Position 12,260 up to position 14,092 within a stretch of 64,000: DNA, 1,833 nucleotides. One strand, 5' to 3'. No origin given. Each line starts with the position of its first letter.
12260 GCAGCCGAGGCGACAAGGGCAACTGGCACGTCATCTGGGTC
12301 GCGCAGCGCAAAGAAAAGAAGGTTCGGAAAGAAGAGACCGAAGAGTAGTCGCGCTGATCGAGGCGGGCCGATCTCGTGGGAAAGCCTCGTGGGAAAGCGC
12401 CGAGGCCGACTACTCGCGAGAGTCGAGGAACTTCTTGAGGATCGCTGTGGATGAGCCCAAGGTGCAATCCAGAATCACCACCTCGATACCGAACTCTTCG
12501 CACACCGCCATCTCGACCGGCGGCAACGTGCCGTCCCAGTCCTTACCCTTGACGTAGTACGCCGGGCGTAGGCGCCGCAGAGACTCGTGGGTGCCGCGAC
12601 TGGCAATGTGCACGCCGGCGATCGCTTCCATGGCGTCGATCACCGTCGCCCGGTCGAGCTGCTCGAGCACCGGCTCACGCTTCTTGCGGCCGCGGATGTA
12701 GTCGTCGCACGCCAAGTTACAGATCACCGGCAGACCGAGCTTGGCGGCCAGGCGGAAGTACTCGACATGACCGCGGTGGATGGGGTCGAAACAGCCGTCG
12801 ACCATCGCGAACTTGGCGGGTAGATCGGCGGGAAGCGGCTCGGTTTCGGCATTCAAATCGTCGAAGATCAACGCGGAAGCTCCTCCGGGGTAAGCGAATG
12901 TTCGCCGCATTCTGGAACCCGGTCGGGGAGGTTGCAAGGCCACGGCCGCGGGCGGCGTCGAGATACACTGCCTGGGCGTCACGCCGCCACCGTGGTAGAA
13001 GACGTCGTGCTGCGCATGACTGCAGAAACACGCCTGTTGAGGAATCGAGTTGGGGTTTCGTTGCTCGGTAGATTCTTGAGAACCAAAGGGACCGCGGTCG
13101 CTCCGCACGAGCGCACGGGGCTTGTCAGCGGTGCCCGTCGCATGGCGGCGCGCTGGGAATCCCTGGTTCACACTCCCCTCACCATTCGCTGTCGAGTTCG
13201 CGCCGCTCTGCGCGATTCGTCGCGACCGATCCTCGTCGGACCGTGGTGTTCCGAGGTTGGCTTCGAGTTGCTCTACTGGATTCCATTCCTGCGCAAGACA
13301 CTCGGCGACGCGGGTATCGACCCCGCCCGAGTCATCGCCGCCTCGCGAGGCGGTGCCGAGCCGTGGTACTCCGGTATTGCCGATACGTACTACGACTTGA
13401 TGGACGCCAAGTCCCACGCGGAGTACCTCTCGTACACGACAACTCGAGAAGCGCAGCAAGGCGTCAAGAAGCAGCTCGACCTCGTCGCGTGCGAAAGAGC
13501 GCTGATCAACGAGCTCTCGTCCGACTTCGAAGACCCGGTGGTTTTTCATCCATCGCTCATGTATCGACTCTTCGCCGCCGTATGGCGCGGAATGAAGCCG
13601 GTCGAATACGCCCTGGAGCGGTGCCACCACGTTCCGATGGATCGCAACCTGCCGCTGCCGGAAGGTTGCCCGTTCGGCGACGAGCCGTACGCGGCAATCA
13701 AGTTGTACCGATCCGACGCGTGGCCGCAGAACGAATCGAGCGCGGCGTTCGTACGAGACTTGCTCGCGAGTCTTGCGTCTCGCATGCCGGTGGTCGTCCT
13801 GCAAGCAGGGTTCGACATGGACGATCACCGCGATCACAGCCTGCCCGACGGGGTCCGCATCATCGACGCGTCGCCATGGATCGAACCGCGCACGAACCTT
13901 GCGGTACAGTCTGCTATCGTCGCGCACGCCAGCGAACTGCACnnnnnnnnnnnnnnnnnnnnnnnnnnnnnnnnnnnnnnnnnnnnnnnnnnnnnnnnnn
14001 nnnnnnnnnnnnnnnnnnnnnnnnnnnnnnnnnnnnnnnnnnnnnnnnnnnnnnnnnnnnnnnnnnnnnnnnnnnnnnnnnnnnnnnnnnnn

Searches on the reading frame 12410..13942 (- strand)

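Call 25: search_protein_families(library=pfam, proteins=[window:12410-13942:-], max_evalue=0.00001)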
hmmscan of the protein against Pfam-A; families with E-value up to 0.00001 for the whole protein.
window:12410-13942:- (510 aa): 1 family
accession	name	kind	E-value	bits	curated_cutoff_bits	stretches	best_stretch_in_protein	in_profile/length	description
PF01467.32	CTP_transf_like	-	3.3e-08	34.2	21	1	381-471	2-92/133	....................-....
